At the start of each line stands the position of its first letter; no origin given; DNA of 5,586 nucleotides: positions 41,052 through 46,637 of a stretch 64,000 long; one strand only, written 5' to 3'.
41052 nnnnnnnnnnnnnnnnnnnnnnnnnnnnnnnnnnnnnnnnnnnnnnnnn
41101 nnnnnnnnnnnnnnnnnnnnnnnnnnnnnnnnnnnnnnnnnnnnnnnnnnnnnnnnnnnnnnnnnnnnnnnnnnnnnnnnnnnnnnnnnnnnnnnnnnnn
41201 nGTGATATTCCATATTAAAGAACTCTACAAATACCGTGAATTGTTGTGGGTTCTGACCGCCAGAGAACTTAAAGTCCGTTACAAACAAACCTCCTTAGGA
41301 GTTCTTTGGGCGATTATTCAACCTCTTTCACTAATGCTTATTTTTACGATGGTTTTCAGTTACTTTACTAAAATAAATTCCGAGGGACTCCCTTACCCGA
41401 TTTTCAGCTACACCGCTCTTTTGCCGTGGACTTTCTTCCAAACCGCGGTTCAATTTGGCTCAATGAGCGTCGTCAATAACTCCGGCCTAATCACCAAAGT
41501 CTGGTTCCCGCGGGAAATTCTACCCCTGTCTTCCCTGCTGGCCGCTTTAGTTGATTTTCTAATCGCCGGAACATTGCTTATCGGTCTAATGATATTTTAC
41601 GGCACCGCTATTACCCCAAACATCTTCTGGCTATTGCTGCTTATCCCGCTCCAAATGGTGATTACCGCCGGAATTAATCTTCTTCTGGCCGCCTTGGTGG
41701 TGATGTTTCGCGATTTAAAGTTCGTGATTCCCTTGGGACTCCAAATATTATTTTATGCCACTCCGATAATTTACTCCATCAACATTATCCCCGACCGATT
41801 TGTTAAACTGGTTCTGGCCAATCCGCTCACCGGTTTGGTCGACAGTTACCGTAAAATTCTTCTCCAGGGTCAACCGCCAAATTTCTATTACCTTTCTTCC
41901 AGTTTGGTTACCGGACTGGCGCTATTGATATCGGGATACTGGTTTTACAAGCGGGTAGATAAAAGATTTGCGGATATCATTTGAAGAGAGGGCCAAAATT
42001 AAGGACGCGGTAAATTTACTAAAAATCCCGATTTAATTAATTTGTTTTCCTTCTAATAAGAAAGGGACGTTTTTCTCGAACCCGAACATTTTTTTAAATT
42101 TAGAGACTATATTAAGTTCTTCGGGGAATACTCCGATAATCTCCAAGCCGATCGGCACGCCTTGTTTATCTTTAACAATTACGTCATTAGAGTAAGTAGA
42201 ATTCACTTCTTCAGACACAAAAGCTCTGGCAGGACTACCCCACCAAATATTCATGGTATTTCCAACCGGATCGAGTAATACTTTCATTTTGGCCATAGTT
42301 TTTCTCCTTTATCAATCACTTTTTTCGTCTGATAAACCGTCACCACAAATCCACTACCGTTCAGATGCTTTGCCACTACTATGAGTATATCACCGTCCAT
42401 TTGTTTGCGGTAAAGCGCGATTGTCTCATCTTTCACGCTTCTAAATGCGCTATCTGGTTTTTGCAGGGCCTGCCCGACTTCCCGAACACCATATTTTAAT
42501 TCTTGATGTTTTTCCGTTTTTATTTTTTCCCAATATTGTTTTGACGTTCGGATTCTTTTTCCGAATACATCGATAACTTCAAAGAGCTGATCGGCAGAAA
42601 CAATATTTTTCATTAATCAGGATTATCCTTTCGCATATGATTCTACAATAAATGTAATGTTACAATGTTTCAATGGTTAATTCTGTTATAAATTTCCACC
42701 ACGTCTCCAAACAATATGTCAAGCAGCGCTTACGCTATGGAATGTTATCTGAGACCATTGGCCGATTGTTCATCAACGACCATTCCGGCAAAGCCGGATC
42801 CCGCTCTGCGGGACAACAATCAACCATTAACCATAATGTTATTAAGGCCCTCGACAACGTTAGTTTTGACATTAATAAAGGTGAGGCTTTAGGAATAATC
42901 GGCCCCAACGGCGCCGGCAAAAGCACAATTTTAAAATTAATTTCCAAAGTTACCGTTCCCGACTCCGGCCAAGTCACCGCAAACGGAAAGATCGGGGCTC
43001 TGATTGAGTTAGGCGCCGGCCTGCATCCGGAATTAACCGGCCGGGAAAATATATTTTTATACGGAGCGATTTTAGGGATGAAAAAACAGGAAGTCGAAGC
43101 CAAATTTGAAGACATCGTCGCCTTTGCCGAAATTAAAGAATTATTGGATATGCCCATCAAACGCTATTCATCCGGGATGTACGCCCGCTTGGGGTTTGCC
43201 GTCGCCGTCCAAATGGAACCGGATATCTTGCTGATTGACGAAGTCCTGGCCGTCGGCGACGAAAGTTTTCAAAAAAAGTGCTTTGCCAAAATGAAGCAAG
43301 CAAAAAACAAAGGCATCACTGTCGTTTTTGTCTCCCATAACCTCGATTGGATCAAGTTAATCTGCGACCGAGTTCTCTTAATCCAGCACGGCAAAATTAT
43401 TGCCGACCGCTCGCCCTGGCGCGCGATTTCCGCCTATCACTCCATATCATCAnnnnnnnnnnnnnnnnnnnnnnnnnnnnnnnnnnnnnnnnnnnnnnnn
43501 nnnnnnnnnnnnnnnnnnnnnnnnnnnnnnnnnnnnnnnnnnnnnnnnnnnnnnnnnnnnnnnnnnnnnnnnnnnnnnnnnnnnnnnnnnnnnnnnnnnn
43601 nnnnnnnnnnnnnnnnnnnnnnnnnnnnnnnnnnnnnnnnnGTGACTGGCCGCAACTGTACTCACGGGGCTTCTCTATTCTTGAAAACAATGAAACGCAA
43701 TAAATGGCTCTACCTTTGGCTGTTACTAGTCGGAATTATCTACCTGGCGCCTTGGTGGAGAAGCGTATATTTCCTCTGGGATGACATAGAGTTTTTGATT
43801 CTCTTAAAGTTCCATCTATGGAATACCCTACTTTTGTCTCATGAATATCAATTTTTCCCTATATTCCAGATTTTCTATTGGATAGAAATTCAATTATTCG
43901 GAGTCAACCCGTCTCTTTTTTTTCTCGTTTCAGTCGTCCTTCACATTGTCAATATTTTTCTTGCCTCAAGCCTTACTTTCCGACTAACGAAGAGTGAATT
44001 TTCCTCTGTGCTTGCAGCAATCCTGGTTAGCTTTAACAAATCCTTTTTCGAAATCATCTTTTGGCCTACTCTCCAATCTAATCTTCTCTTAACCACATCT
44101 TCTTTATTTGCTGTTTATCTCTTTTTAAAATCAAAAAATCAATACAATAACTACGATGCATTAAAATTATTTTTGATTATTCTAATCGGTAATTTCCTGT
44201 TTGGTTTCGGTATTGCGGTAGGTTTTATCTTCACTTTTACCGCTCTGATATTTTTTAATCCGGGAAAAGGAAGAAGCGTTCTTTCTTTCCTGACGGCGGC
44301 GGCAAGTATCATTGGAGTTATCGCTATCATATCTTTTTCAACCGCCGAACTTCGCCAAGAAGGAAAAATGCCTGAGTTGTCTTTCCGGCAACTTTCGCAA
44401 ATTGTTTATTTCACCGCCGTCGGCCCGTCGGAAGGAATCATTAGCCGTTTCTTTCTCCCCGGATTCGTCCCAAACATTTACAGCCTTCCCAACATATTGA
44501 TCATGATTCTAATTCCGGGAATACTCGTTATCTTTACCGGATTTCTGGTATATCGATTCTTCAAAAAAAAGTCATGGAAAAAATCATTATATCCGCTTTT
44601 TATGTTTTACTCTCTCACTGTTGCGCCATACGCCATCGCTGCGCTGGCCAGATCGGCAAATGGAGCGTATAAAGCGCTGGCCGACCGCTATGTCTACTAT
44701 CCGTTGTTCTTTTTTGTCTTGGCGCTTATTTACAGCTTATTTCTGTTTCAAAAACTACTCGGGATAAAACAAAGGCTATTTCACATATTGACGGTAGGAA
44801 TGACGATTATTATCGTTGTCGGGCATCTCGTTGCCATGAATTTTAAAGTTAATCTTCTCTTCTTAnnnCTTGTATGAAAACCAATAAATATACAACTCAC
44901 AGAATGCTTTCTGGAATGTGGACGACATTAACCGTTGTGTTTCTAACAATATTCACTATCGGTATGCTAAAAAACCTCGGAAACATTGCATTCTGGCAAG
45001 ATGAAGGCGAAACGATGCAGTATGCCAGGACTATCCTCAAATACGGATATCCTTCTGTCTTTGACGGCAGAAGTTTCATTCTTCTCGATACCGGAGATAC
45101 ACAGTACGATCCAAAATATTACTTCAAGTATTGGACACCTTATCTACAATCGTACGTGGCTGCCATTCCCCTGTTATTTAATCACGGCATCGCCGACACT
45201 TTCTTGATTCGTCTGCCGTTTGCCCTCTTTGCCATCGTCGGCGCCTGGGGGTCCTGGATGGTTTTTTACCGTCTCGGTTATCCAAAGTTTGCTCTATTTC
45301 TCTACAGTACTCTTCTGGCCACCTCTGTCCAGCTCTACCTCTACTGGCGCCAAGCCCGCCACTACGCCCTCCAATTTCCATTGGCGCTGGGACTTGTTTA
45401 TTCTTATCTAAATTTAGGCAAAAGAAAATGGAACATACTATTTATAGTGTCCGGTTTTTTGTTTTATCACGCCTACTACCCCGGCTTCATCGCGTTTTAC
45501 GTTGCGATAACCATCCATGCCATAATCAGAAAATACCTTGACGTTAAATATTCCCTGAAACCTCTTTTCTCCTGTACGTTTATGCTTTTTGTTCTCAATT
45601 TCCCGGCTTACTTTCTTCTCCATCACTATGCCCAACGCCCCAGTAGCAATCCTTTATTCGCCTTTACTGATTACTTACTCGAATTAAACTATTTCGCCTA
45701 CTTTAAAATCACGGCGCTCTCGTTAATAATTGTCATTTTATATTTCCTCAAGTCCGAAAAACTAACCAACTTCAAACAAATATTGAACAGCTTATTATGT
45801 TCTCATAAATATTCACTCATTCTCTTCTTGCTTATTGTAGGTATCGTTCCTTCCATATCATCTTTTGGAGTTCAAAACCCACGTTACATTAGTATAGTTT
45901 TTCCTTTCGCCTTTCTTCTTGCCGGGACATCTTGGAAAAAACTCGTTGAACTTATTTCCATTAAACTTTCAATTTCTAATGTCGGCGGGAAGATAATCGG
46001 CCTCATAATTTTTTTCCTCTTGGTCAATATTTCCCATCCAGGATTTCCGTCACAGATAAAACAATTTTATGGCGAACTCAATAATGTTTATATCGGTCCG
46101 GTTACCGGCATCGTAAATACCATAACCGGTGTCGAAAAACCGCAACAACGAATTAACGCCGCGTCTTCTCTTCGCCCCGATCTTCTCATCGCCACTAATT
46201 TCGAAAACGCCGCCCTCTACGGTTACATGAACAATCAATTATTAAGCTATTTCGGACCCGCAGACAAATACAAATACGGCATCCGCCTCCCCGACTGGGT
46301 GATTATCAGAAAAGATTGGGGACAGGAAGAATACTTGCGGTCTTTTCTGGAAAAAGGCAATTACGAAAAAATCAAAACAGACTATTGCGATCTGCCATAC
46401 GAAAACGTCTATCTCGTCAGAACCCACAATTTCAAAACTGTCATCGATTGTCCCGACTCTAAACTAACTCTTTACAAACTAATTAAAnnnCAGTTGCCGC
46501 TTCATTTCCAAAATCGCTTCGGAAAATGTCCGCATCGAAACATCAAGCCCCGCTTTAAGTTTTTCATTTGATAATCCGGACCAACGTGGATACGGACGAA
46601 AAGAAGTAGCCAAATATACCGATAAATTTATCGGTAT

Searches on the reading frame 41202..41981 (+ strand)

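Call 10: search_protein_families(library=pfam, proteins=[window:41202-41981:+], max_evalue=0.001)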
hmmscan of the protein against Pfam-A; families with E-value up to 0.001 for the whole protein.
window:41202-41981:+ (260 aa): 1 family
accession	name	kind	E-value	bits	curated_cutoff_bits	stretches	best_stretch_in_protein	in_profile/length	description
PF01061.29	ABC2_membrane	-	1.3e-15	57.9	26.9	1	14-220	2-210/211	ABC-2 type transporter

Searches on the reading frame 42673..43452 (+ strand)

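Call 10: search_protein_families(library=pfam, proteins=[window:42673-43452:+], max_evalue=0.001)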
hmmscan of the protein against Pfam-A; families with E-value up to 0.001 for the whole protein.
window:42673-43452:+ (260 aa): 5 families
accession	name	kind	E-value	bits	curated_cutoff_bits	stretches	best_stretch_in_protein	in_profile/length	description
PF00005.33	ABC_tran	-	2.5e-24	86.9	25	1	60-191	1-135/137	ABC transporter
PF13304.12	AAA_21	-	1.1e-05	26.1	27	0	74-91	3-20/304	AAA domain, putative AbiEii toxin, Type IV TA system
PF13555.12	AAA_29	-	2.4e-05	24.4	27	1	61-104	13-55/61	P-loop containing region of AAA domain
PF13476.12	AAA_23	-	0.00018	22.7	27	1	59-93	9-42/201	AAA domain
PF25199.1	nSTAND_NTPase5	-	0.00044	20.5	34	0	69-90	40-61/145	Novel STAND NTPase 5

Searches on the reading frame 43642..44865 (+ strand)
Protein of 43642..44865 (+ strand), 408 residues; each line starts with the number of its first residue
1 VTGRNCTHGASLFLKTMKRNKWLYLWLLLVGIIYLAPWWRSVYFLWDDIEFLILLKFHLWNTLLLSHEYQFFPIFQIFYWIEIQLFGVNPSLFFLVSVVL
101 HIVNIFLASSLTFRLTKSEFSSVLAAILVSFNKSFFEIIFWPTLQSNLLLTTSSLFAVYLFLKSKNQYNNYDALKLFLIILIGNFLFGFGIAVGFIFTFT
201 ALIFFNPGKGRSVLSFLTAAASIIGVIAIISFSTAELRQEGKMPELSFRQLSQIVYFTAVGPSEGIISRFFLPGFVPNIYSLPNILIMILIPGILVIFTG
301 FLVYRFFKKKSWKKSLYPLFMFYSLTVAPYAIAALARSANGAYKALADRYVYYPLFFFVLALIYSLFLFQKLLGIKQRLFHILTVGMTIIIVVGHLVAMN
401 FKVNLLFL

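Call 10: search_protein_families(library=pfam, proteins=[window:43642-44865:+], max_evalue=0.001)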
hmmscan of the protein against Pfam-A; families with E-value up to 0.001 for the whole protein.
window:43642-44865:+ (408 aa): 0 families

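Call 51: search_protein_families(library=ncbifam, proteins=[window:43642-44865:+], max_evalue=0.00001)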
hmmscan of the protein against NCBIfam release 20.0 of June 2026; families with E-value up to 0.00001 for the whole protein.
window:43642-44865:+ (408 aa): 0 families

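Call 81: search_protein_families(library=pfam, alignment_id=A5, max_evalue=1)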
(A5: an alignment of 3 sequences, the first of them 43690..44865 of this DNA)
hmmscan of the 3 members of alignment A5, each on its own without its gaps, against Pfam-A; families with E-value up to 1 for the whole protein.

A. member 1, window:43690-44865:+ (392 aa): 0 families

B. families by the number of members that match (of 3 scanned): 1 family
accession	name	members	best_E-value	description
PF21898.1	Sarcolamban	1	0.039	Sarcolamban protein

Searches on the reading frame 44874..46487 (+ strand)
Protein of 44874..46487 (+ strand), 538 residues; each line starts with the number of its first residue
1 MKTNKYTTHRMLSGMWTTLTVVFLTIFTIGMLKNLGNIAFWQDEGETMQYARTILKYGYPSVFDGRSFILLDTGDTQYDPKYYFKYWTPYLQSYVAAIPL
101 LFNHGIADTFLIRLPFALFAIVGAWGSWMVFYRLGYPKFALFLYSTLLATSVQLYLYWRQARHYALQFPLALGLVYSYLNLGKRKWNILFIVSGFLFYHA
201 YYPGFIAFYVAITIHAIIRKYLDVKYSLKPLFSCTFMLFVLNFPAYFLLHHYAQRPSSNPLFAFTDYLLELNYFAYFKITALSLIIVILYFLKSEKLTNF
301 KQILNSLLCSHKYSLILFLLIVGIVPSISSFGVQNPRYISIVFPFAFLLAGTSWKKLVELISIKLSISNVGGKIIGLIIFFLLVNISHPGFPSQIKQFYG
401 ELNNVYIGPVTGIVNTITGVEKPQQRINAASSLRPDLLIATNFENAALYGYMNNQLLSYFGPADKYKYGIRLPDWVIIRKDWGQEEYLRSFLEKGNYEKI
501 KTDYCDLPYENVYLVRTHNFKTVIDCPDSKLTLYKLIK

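Call 10: search_protein_families(library=pfam, proteins=[window:44874-46487:+], max_evalue=0.001)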
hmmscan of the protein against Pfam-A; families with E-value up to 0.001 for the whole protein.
window:44874-46487:+ (538 aa): 0 families

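Call 51: search_protein_families(library=ncbifam, proteins=[window:44874-46487:+], max_evalue=0.00001)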
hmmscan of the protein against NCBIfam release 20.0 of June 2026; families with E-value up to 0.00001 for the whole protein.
window:44874-46487:+ (538 aa): 0 families
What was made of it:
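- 44874..46490 (+): GT-C fold glycosyltransferase (ArnT/PMT_2-like, 538 aa, W-x-DE-x-ET loop motif), convergent with the RmlD-like gene. No Pfam or NCBIfam hit (calls 10, 51).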

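Call 64: find_homologous_proteins(query=window:44874-46487:+, max_evalue=0.00001)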
Query window:44874-46487:+ (538 aa): 38 proteins with E <= 0.00001 among 8000 candidates.
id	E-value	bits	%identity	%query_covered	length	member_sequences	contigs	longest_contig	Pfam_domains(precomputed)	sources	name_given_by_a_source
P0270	0.0e+0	1192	100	98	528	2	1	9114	-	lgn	-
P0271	3.0e-258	876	71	99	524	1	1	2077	-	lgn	-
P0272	4.3e-249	846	69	100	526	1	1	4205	-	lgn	-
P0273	5.3e-246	836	69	100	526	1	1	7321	-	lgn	-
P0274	1.9e-181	623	55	96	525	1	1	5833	-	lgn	-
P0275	4.4e-180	618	57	95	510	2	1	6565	-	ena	-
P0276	1.2e-179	617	56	95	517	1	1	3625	-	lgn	-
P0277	1.4e-179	617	55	97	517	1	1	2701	-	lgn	-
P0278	7.8e-177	607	55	97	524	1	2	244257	-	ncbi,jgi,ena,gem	-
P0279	9.1e-177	607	56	94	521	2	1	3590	-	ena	-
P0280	1.6e-176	606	54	97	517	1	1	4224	-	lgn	-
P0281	7.3e-176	604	54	96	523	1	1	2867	-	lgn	-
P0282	3.9e-175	602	53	97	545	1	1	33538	-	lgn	-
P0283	4.8e-174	598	54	94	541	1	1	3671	-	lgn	-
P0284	7.6e-172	591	54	98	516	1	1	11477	-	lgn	-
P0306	2.1e-15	75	23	94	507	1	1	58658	PF13231.13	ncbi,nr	ncbi:MAG: glycosyltransferase family 39 protein [Desulfuromonadales bacterium]|nr:glycosyltransferas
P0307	1.5e-11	62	27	93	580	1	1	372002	PF13231.13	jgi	jgi:hypothetical protein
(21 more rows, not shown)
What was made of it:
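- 44874..46490 (+): Distant hits to PF13231 proteins, E 2e-15 (call 64).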

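Call 66: search_solved_structures(query=A4, max_evalue=1, show_alignments=1)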
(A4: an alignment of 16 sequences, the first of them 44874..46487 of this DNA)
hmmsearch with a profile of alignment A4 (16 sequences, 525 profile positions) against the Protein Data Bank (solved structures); distinct sequences matched with E-value up to 1: 0.
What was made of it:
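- Tried and rejected: A profile search of the 538-aa neighbour against PDB sequences found nothing (call 66).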

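Call 75: predict_structure(alignment_id=A4)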
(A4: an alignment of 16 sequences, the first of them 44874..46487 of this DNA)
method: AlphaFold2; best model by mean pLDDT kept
length: 538 residues; sequences in the alignment: 16
mean_pLDDT: 88.5   pTM: 0.88
mean pLDDT of the five models: 88.5, 87.2, 86.3, 85.5, 84.5
residues with pLDDT >= 90: 307; 70-90: 196; 50-70: 23; < 50: 12
segments of 3 or more residues with pLDDT < 50: 1-3, 510-518
pLDDT, mean of each block of 10 residues (from residue 1): 62 91 97 87 87 92 85 70 85 95 91 95 97 95 96 89 90 97 96 97 95 96 93 97 91 81 91 88 89 70 80 94 94 85 95 93 90 93 88 87 84 92 82 93 88 90 88 93 89 96 79 48 78 94
secondary structure, 60 per line:
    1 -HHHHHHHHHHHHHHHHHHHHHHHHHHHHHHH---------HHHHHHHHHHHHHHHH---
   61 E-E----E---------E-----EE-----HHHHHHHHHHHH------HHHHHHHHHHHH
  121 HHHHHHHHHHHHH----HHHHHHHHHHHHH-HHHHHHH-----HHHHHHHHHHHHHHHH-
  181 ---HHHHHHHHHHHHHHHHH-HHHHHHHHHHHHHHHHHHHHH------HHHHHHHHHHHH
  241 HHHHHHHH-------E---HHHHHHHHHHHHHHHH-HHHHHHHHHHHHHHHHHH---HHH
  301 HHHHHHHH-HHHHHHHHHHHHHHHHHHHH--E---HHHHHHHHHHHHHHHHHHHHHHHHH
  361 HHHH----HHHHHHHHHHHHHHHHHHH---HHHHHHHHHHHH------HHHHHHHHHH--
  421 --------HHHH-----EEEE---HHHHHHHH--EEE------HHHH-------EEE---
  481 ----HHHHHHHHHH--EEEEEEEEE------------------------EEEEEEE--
elements in order: H2-32 H42-57 H91-102 H109-133 H138-150 H152-158 H164-179 H184-200 H202-222 H229-248 H260-275 H277-294 H298-308 H310-329 H336-364 H369-387 H391-402 H409-418 H429-432 E438-441 H445-452 E455-457 H464-467 E475-477 H485-494 E497-505 E530-536
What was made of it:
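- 44874..46490 (+): AF2 pLDDT 88.5, pTM 0.88 (call 75).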

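Call 78: fold_search(model_id=the predicted structure, library=pdb)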
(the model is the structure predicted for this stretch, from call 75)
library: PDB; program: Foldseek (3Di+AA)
matches with E <= 10: 170; with E <= 0.001: 21
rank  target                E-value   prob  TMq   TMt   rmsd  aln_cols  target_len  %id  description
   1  5f15                  2.5e-07  1.00  0.48  0.48  11.9       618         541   13  Crystal Structure of ArnT from Cupriavidus metallidurans bound to Undecaprenyl phosphate (released 2016-02-17)
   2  5ezm                  2.9e-07  1.00  0.49  0.49  11.6       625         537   12  Crystal Structure of ArnT from Cupriavidus metallidurans in the apo state (released 2016-02-17)
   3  9s6t_A                3.7e-06  1.00  0.54  0.60   7.7       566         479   11  Ternary cryo-EM structure of chicken ALG12 with Dol25-PP-GlcNAc2Man7, Dol25-P-Man, and Fab (released 2026-03-18)
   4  9s6u_A                4.7e-05  1.00  0.56  0.56   8.5       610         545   13  Ternary cryo-EM structure of human ALG9 with Dol25-PP-GlcNAc2Man8, Dol25-P-Man and Fab (released 2026-03-18)
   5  8pn9_A                6.1e-05  1.00  0.52  0.44  10.8       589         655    8  Structure of human oligosaccharyltransferase OST-A complex bound to NGI-1 (released 2024-05-08)
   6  9n9j_I                6.1e-05  1.00  0.44  0.35  10.6       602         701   10  Structure of a GRP94 folding intermediate engaged with a CCDC134- and FKBP11-bound secretory translocon (released 2025-11-19)
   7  9s6s_A                8.6e-05  1.00  0.55  0.54   8.6       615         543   13  Ternary cryo-EM structure of human ALG9 with Dol25-PP-GlcNAc2Man6, Dol25-P-Man and Fab (released 2026-03-18)
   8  7oci_F                9.0e-05  1.00  0.50  0.43   7.9       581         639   12  Cryo-EM structure of yeast Ost6p containing oligosaccharyltransferase complex (released 2022-02-16)
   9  8b6l_I                1.1e-04  1.00  0.49  0.40  10.0       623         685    9  Subtomogram average of the human Sec61-TRAP-OSTA-translocon (released 2022-12-07)
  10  8age_A                1.2e-04  1.00  0.52  0.45   7.9       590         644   12  Structure of yeast oligosaccharylransferase complex with acceptor peptide bound (released 2022-12-07)
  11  7e9s_A                1.6e-04  1.00  0.43  0.29  18.5       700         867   10  Archaeal oligosaccharyltransferase AglB from Archaeoglobus fulgidus in complex with an inhibitory peptide and a dolich (released 2021-09-08)
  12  3waj                  1.7e-04  1.00  0.44  0.32  17.5       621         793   11  Crystal structure of the Archaeoglobus fulgidus oligosaccharyltransferase (O29867_ARCFU) complex with Zn and sulfate (released 2013-10-30)
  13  6ezn_F                2.5e-04  1.00  0.51  0.44   9.2       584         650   13  Cryo-EM structure of the yeast oligosaccharyltransferase (OST) complex (released 2018-01-17)
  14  6s7o_A                3.1e-04  1.00  0.51  0.44  10.1       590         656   10  Cryo-EM structure of human oligosaccharyltransferase complex OST-A (released 2019-12-18)
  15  3wak                  3.6e-04  1.00  0.46  0.31  15.3       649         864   11  Crystal structure of the Archaeoglobus fulgidus oligosaccharyltransferase (O29867_ARCFU) in the apo form (released 2013-10-30)
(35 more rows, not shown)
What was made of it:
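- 44874..46490 (+): The top 35 Foldseek hits are all GT-C enzymes, with ArnT first (call 78).
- On Polyprenyl-phosphate glycosyltransferase (DPM1/GtrB/ArnC-like GT2): The neighbour at 44874-46490 has a GT-C fold (calls 75, 78).
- The protein at 44874-46490 folds as a GT-C with ArnT as top hit (calls 75, 78).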
